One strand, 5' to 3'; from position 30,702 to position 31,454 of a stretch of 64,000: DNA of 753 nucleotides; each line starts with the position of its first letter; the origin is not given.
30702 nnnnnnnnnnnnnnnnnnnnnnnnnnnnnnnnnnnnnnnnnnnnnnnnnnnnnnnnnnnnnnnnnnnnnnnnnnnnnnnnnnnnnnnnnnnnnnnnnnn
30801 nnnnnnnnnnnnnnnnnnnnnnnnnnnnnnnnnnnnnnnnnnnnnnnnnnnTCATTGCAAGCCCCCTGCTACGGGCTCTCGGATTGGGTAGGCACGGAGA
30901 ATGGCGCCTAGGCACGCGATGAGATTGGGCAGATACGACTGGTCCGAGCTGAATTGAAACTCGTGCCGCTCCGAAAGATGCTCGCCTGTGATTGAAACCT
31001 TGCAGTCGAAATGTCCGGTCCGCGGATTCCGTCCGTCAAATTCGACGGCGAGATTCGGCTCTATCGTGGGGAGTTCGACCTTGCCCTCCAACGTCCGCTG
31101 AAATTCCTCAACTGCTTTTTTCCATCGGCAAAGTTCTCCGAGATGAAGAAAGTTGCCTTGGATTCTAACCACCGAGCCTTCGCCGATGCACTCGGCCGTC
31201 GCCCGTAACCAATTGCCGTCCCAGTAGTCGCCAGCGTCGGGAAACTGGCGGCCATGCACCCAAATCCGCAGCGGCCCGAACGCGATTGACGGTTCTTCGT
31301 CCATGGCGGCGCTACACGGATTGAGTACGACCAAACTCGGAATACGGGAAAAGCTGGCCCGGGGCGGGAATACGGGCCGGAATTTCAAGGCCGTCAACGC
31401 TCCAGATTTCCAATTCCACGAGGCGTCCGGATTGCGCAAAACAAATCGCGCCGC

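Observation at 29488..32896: Integrase-proximal, translationally coupled array of small immunity-like genes ending in a protease (acquired-defence-like cargo)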

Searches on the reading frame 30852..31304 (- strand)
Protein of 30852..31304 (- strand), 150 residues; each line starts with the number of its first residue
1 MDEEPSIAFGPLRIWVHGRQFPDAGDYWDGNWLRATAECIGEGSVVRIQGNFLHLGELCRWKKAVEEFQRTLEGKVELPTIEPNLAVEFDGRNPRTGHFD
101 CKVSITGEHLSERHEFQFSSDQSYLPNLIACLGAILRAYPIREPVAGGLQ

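Call 4: search_protein_families(library=pfam, max_evalue=0.1, proteins=[window:30852-31304:-])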
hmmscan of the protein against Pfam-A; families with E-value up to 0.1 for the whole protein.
window:30852-31304:- (150 aa): 1 family
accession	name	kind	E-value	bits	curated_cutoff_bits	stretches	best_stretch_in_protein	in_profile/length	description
PF24716.1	WapI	-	4.1e-25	89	27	1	12-140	10-138/138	Immunity protein WapI-like family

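Call 10: search_protein_families(library=padloc, max_evalue=0.1, proteins=[window:30852-31304:-])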
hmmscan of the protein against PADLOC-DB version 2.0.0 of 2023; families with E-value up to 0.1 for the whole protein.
window:30852-31304:- (150 aa): 1 family
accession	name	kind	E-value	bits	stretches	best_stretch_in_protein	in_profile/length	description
PDLC01132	PD_DExK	-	0.046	11.2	1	39-124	49-125/231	PDDEXK_1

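Call 11: search_protein_families(library=ncbifam, max_evalue=0.1, proteins=[window:30852-31304:-])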
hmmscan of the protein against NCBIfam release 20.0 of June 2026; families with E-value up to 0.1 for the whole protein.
window:30852-31304:- (150 aa): 1 family
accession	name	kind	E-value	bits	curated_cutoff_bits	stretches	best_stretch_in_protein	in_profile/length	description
TIGR02174.1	CXXU_selWTH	subfamily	0.017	15.4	34.2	1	58-109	8-52/74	SelT/SelW/SelH family protein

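Call 27: search_solved_structures(query=window:30852-31304:-, max_evalue=1, show_alignments=1)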
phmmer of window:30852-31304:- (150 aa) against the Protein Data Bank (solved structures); distinct sequences matched with E-value up to 1: 0.

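Call 36: search_protein_representatives(protein=window:30852-31304:-)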
Query: 150 residues. Proteins with E-value up to 0.001 (for the whole library): 856; up to 1e-10: 341; up to 1e-30: 11. The best 150 are listed.
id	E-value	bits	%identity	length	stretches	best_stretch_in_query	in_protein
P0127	2.1e-50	186.9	58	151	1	1-143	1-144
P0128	7.6e-43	162.4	50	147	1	1-143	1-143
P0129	5.5e-37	143.3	47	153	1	3-141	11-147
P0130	8.3e-35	136.3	47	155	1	4-142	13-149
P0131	4.0e-34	134.0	54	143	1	1-112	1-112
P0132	8.8e-34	132.9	47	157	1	5-143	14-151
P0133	1.4e-31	125.8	50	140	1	3-142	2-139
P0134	3.5e-31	124.5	46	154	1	4-142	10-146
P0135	4.7e-31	124.0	45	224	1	6-141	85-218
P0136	5.3e-31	123.9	46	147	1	4-142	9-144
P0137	1.0e-30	123.0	57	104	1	1-104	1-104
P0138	1.4e-30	122.5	44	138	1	9-144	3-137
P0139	1.4e-29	119.2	43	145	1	3-142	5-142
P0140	2.5e-29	118.5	42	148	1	3-142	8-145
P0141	3.2e-29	118.1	43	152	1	4-144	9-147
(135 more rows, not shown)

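Call 40: find_related_loci(query=A2, collection=genome_contigs, flank=5000)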
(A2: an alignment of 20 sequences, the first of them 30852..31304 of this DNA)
Query A2 (150 aa) in genome_contigs; peptide patterns used: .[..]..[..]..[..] (x = any residue, [..] = any of these).
332 stretches matched a pattern; 317 encode a relative of the query (tblastn E <= 1e-3); the best 80 are kept; 80 distinct loci.
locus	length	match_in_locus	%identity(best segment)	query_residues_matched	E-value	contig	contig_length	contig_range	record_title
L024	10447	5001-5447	73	1-149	1e-77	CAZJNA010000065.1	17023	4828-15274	MAG TPA_asm: uncultured Opitutaceae bacterium isolate binchicken_co50_228 genome assembly, contig: NODE_3785_length_1702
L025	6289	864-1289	59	1-142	6e-57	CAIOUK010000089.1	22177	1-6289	MAG: uncultured Verrucomicrobia subdivision 3 bacterium isolate AM-2014-D2_bin-642 genome assembly, contig: bin-642:089/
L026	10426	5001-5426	57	1-142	7e-54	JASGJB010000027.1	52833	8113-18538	MAG: Nibricoccus sp. isolate 5N387 JMF-2111-06-0005.ont.bin.387_26, whole genome shotgun sequence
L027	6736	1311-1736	51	1-142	2e-47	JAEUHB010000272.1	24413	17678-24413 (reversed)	MAG: Opitutaceae bacterium isolate new MAG-6 k141_2977407, whole genome shotgun sequence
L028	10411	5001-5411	50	5-143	4e-42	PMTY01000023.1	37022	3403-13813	MAG: Vulcanimicrobiota bacterium isolate palsa_1483 73.20110700_P2M.28_contig_19263, whole genome shotgun sequence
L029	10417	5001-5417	48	2-142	6e-42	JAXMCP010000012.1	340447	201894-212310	MAG: Reyranellaceae bacterium isolate STL-PRO13 C2.172.fa-12, whole genome shotgun sequence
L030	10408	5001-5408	49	5-142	6e-42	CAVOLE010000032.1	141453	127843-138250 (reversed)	MAG: uncultured Alphaproteobacteria bacterium isolate MFD10064.bin.1.74 genome assembly, contig: contig_4087, whole geno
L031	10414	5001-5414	49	5-144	1e-41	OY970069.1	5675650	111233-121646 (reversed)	MAG: uncultured Alphaproteobacteria bacterium isolate MFD00008.bin.c.1 genome assembly, chromosome: 1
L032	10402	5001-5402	52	7-142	2e-41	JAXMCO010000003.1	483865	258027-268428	MAG: Reyranellaceae bacterium isolate STL-PRO12 C3.205.fa-3, whole genome shotgun sequence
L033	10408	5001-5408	50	5-142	3e-41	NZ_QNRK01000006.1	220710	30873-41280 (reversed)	Roseiarcus fermentans strain DSM 24875 Ga0244512_106, whole genome shotgun sequence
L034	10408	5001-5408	49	5-142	3e-41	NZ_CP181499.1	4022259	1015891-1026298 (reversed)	Methylocystis sp. JAN1 chromosome, complete genome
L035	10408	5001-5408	51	5-142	2e-41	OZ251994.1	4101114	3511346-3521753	MAG: Acetobacteraceae bacterium isolate aaf8e00a-bb1e-4d32-a4d3-2caf176829ce genome assembly, chromosome: 1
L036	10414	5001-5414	49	4-143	3e-40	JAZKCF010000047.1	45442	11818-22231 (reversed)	MAG: Pseudomonadota bacterium isolate ADI_H3L2_122-bin021 ADIH3L2_B021_0_000000000047, whole genome shotgun sequence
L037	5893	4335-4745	50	5-143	4e-40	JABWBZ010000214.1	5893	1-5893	MAG: bacterium isolate MAG_43 scaffold_17018, whole genome shotgun sequence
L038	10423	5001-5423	46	3-145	8e-40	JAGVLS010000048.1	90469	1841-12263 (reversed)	MAG: Candidatus Obscuribacterales bacterium isolate SW_20 c_000000011661, whole genome shotgun sequence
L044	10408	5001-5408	45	5-142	6e-38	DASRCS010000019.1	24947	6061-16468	MAG TPA_asm: Pyrinomonadaceae bacterium isolate SMAG_U9959 k141_426368, whole genome shotgun sequence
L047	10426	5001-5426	43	1-144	8e-38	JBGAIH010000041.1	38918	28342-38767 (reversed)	MAG: Burkholderiaceae bacterium isolate MAG_AAO_H125.68 AAOH125-68_opera_contig_2484, whole genome shotgun sequence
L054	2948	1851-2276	47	1-144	1e-36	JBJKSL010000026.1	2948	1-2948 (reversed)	MAG: Phycisphaerae bacterium isolate Bin_81 S1Ck127_1399099_flag_1_multi_4.0000_len_2948, whole genome shotgun sequence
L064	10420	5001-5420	42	5-146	1e-35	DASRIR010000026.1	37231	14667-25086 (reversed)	MAG TPA_asm: Burkholderiales bacterium isolate SMAG_U10115 k141_10292, whole genome shotgun sequence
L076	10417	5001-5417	42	4-144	6e-35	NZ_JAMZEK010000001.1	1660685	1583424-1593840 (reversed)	Dyella lutea strain Sa contig1, whole genome shotgun sequence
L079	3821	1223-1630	42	5-142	4e-34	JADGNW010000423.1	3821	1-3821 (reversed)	MAG: Blastocatellia bacterium isolate Chersky_418 k127_18213714, whole genome shotgun sequence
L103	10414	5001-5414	41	3-142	5e-31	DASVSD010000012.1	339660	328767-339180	MAG TPA_asm: Allosphingosinicella sp. isolate SMAG_U3253 k141_1068735, whole genome shotgun sequence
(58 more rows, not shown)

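Call 49: search_protein_families(library=pfam, alignment_id=A3, max_evalue=0.001)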
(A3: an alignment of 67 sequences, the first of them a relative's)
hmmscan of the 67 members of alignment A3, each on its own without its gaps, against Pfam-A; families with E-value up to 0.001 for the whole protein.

A. member 1, L024:4163-4861:+ (233 aa): 1 family
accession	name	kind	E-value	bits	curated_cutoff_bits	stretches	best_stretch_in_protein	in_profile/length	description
PF04326.19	SLFN_AlbA_2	-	7.4e-18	65.6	25.3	1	15-129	1-116/118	Schlafen, AlbA_2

B. families by the number of members that match (of 67 scanned): 58 families (the first 25 are shown)
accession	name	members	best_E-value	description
PF14106.11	DUF4279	3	6.4e-12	Domain of unknown function (DUF4279)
PF13431.12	TPR_17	2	4.1e-28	Tetratricopeptide repeat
PF14559.12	TPR_19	2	6.6e-24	Tetratricopeptide repeat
PF05544.16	Pro_racemase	1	6.7e-114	Proline racemase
PF02219.23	MTHFR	1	2e-100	Methylenetetrahydrofolate reductase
PF00108.29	Thiolase_N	1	1.9e-84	Thiolase, N-terminal domain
PF06250.17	YhcG_C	1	5.7e-56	YhcG PDDEXK nuclease domain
PF17761.7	DUF1016_N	1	3.5e-44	DUF1016 N-terminal domain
PF01728.25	FtsJ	1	4.4e-44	FtsJ-like methyltransferase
PF02803.24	Thiolase_C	1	1.4e-43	Thiolase, C-terminal domain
PF07719.23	TPR_2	1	4.5e-41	Tetratricopeptide repeat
PF00515.34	TPR_1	1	1.7e-39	Tetratricopeptide repeat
PF11225.14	DUF3024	1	1.3e-37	Domain of unknown function (DUF3024)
PF19269.4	Anticodon_2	1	1.3e-32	Anticodon binding domain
PF00005.33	ABC_tran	1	6.8e-30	ABC transporter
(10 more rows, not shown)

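Call 50: search_protein_families(library=pfam, alignment_id=A4, max_evalue=0.001)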
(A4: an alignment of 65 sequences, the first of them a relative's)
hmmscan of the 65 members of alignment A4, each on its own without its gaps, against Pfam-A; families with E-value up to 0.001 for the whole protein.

A. member 1, L024:5450-5782:+ (111 aa): 1 family
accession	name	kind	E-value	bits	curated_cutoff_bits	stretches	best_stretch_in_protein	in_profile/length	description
PF21814.2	DUF6883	-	9.5e-12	45.6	27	1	6-106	7-109/110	Domain of unknown function (DUF6883)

B. families by the number of members that match (of 65 scanned): 26 families (the first 25 are shown)
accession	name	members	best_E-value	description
PF00005.33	ABC_tran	2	1.5e-29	ABC transporter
PF00160.26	Pro_isomerase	2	5.1e-19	Cyclophilin type peptidyl-prolyl cis-trans isomerase/CLD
PF13304.12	AAA_21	2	2.9e-14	AAA domain, putative AbiEii toxin, Type IV TA system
PF04962.18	KduI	1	8.1e-68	KduI/IolB family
PF00155.27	Aminotran_1_2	1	9e-55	Aminotransferase class I and II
PF00361.26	Proton_antipo_M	1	1.3e-48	NADH:quinone oxidoreductase/Mrp antiporter, TM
PF00294.29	PfkB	1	3.6e-37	pfkB family carbohydrate kinase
PF08238.18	Sel1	1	7.2e-26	Sel1 repeat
PF17939.6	TetR_C_30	1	5.3e-25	Tetracyclin repressor-like, C-terminal domain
PF04392.18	ABC_sub_bind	1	1.4e-17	ABC transporter substrate binding protein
PF08821.16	CGGC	1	2.9e-16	CGGC domain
PF00440.29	TetR_N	1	1.7e-12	Bacterial regulatory proteins, tetR family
PF21814.2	DUF6883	1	9.5e-12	Domain of unknown function (DUF6883)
PF08327.17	AHSA1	1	1.9e-11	Activator of Hsp90 ATPase homolog 1-like protein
PF01053.26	Cys_Met_Meta_PP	1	5.4e-09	Cys/Met metabolism PLP-dependent enzyme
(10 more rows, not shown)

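Call 68: predict_structure(alignment_id=A2)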
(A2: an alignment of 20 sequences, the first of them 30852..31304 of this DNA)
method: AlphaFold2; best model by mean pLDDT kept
length: 150 residues; sequences in the alignment: 20
mean_pLDDT: 92.6   pTM: 0.86
mean pLDDT of the five models: 92.6, 92.2, 92.0, 92.0, 90.9
residues with pLDDT >= 90: 123; 70-90: 21; 50-70: 4; < 50: 2
segments of 3 or more residues with pLDDT < 50: none
pLDDT, mean of each block of 10 residues (from residue 1): 91 98 93 97 94 96 98 94 92 90 89 93 97 98 70
secondary structure, 60 per line:
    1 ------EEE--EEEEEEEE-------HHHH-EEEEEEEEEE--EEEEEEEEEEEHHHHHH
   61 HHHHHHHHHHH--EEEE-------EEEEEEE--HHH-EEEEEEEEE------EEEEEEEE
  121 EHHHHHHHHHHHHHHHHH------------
elements in order: E7-9 E12-19 H27-30 E32-41 E44-54 H55-71 E74-77 E85-91 E98-106 E113-121 H122-138

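Call 72: fold_search(model_id=the predicted structure, library=pdb)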
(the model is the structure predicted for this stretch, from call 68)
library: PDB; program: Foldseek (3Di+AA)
matches with E <= 10: 1198; with E <= 0.001: 0
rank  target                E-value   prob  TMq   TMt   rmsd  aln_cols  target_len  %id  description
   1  1l3a_D                1.1e-03  1.00  0.46  0.42   6.7       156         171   11  Structure of the plant transcriptional regulator PBF-2 (released 2002-06-26)
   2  1l3a_C                1.4e-03  0.99  0.41  0.36   7.1       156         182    9  Structure of the plant transcriptional regulator PBF-2 (released 2002-06-26)
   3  4kop_B                1.5e-03  1.00  0.46  0.46   6.4       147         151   12  Crystal Structure of WHY2 from Arabidopsis thaliana (released 2013-11-13)
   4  3r9z                  1.6e-03  1.00  0.44  0.44   6.8       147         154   11  Crystal Structure of StWhy2 K67A (form II) (released 2011-09-28)
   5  8chv_A                1.8e-03  1.00  0.46  0.47   6.9       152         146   12  Crystal structure of human PURA (fragment Glu57-Glu212, PUR repeat I and II) R140P mutant (released 2024-02-21)
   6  8chv_C                2.0e-03  1.00  0.48  0.52   5.8       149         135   12  Crystal structure of human PURA (fragment Glu57-Glu212, PUR repeat I and II) R140P mutant (released 2024-02-21)
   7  3r9y                  2.0e-03  1.00  0.47  0.45   6.7       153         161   10  Crystal Structure of StWhy2 K67A (form I) (released 2011-09-28)
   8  1l3a_B                2.4e-03  0.99  0.39  0.36   7.6       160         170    8  Structure of the plant transcriptional regulator PBF-2 (released 2002-06-26)
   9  4kop_C                2.6e-03  1.00  0.49  0.49   6.0       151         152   11  Crystal Structure of WHY2 from Arabidopsis thaliana (released 2013-11-13)
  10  2gje_A                2.9e-03  0.99  0.43  0.44  12.6       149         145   17  Structure of a guideRNA-binding protein complex bound to a gRNA (released 2006-09-05)
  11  4koo_B                3.9e-03  1.00  0.49  0.46   6.4       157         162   10  Crystal Structure of WHY1 from Arabidopsis thaliana (released 2013-11-13)
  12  2gia_G                3.9e-03  0.99  0.44  0.43  12.4       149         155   18  Crystal structures of trypanosoma bruciei MRP1/MRP2 (released 2006-09-05)
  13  5fgp_A                4.1e-03  0.99  0.43  0.45   7.9       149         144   15  Crystal structure of D. melanogaster Pur-alpha repeat I-II in complex with DNA. (released 2016-01-20)
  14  2gid_A                4.3e-03  0.99  0.43  0.43  12.4       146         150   16  Crystal structures of trypanosoma bruciei MRP1/MRP2 (released 2006-09-05)
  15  3n1h                  4.3e-03  0.99  0.44  0.42   7.2       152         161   10  Crystal Structure of StWhy2 (released 2010-08-11)
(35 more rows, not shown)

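Call 78: search_protein_families(library=pfam, max_evalue=0.01, proteins=[L025:1-849:+, L031:3869-4954:+, L033:4148-4963:+, L044:4208-4948:+, L047:3762-4955:+, L054:898-1833:+, L064:2314-4971:+, L076:3835-4875:+, L079:86-1171:+, L103:3771-4961:+])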
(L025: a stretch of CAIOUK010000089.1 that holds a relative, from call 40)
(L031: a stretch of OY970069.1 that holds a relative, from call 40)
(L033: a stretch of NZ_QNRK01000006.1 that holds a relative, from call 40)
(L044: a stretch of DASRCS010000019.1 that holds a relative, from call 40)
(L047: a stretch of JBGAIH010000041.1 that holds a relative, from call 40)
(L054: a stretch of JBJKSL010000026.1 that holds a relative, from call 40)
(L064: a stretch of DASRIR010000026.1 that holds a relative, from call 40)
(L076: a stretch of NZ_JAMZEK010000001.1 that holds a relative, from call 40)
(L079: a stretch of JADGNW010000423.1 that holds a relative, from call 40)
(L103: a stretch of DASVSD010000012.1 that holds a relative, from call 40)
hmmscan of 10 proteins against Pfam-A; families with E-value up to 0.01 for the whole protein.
L025:1-849:+ (283 aa): 2 families
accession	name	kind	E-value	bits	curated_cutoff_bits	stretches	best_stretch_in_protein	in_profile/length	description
PF19269.4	Anticodon_2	-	1.3e-32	113.5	23.6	1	152-279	10-140/141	Anticodon binding domain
PF00749.27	tRNA-synt_1c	-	7.3e-28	97.8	23.4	1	1-122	191-314/314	tRNA synthetases class I (E and Q), catalytic domain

L031:3869-4954:+ (362 aa): 1 family
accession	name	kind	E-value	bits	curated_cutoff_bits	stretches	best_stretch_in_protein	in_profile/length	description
PF02219.23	MTHFR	-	2e-100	336.3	24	1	75-353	10-287/287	Methylenetetrahydrofolate reductase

L033:4148-4963:+ (272 aa): 1 family
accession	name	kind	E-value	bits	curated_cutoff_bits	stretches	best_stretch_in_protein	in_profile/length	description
PF14106.11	DUF4279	-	7.7e-11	42.7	25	1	27-141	4-115/116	Domain of unknown function (DUF4279)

L044:4208-4948:+ (247 aa): 5 families
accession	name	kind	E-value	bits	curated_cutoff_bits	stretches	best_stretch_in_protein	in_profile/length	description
PF01728.25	FtsJ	-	4.4e-44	151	24.1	1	63-242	1-177/181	FtsJ-like methyltransferase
PF01479.30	S4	-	2e-11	43.9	22.8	1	4-44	1-41/48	S4 domain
PF13649.12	Methyltransf_25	-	2.7e-05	25.2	27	1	88-176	2-97/97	Methyltransferase domain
PF08241.18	Methyltransf_11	-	8.8e-05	23.5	21.2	1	88-179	1-94/95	Methyltransferase domain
PF08242.18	Methyltransf_12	-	0.00038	21.6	30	1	88-178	1-98/98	Methyltransferase domain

L047:3762-4955:+ (398 aa): 1 family
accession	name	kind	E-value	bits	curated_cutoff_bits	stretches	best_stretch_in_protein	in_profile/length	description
PF05068.17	MtlR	-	0.0085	16.5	25.2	0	250-307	51-109/165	Mannitol repressor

L054:898-1833:+ (312 aa): 4 families
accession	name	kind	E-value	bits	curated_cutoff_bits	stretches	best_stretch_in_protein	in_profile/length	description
PF00005.33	ABC_tran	-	6.8e-30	104.9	25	1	20-163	2-137/137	ABC transporter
PF13304.12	AAA_21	-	3e-09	37.8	27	1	130-191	233-297/304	AAA domain, putative AbiEii toxin, Type IV TA system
PF13732.12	DrrA1-3_C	-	5.3e-09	37.1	27.4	1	215-301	1-80/81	ATP-binding protein DrrA1-3-like, C-terminal domain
PF13604.12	AAA_30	-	0.0004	20.6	27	1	30-81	19-69/191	AAA domain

L064:2314-4971:+ (886 aa): 0 families

L076:3835-4875:+ (347 aa): 0 families

L079:86-1171:+ (362 aa): 3 families
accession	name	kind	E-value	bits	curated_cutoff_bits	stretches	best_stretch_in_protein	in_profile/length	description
PF05544.16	Pro_racemase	-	6.7e-114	380.8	27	1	39-359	2-324/325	Proline racemase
PF02567.21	PhzC-PhzF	-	0.0013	18.7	27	1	119-159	66-105/281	Phenazine biosynthesis-like protein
PF01678.24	DAP_epimerase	-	0.0058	17.1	34.7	0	112-163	60-111/121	Diaminopimelate epimerase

L103:3771-4961:+ (397 aa): 4 families
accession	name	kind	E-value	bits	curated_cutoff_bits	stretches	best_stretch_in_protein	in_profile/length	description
PF00108.29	Thiolase_N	-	1.9e-84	283.6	26.4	1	8-265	1-259/260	Thiolase, N-terminal domain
PF02803.24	Thiolase_C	-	1.4e-43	147.9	27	1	274-394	2-122/123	Thiolase, C-terminal domain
PF22691.2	Thiolase_C_1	-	2.4e-07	31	28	1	280-336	4-60/144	Thiolase C-terminal domain-like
PF00109.32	ketoacyl-synt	-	0.004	17.2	20.8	1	86-126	168-208/252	Beta-ketoacyl synthase, N-terminal domain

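Call 83: search_protein_families(library=phrogs, max_evalue=0.01, proteins=[window:30852-31304:-])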
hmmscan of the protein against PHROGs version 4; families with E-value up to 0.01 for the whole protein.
window:30852-31304:- (150 aa): 0 families

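Call 98: list_cluster_members(proteins=[window:29491-30294:-, window:29491-30225:-, window:30852-31304:-, window:30284-30523:-])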
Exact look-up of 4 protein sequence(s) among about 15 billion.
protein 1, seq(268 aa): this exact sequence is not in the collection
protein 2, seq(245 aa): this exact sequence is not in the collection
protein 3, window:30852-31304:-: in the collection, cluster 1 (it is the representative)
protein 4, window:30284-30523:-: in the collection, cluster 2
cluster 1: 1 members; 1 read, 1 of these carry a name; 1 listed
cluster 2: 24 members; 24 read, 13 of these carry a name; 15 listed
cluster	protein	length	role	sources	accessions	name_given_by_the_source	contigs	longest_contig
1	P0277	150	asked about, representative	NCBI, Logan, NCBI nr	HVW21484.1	MAG TPA: hypothetical protein VHC86_09735 [Opitutaceae bacterium] | hypothetical protein [Opitutaceae bacterium]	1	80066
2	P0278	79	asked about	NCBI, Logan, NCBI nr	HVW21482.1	MAG TPA: DUF4926 domain-containing protein [Opitutaceae bacterium] | DUF4926 domain-containing protein [Opitutaceae bacterium]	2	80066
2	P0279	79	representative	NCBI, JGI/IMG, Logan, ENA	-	hypothetical protein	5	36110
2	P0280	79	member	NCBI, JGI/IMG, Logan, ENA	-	hypothetical protein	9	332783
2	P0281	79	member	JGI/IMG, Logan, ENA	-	hypothetical protein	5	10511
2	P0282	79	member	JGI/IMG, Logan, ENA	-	hypothetical protein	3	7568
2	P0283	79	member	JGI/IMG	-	hypothetical protein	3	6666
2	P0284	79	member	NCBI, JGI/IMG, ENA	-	Domain of unknown function (DUF4926)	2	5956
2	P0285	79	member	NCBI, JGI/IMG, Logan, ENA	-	hypothetical protein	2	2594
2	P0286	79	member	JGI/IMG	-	hypothetical protein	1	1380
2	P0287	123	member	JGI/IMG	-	hypothetical protein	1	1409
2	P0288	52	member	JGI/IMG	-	hypothetical protein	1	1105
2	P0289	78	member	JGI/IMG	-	hypothetical protein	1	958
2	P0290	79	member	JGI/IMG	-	hypothetical protein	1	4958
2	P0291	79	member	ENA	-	-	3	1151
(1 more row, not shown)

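Call 99: find_encoding_contigs(protein=window:30852-31304:-, flank=8000, max_places=3)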
Protein window:30852-31304:- (150 aa): 1 contig read that carries it; 1 place shown.
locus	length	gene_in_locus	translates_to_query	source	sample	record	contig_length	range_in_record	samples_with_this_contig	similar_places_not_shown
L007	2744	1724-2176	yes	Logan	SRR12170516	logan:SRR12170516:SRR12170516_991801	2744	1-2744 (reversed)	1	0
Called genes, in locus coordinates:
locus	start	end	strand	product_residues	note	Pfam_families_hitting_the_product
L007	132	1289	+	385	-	PF00589:Phage_integrase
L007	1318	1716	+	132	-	-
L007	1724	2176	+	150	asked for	PF24716:WapI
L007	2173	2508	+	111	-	PF21814:DUF6883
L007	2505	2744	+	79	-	PF16277:DUF4926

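Call 104: search_solved_structures(query=A1, max_evalue=10)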
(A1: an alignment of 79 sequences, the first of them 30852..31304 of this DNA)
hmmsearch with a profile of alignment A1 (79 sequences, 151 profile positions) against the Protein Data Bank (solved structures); distinct sequences matched with E-value up to 10: 2.
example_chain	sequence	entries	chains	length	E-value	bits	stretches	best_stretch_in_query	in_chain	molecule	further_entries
6zu5_LU0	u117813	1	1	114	1.5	11.7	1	43-94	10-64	eL22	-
1bt1_A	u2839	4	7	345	2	11.3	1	20-55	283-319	PROTEIN (CATECHOL OXIDASE)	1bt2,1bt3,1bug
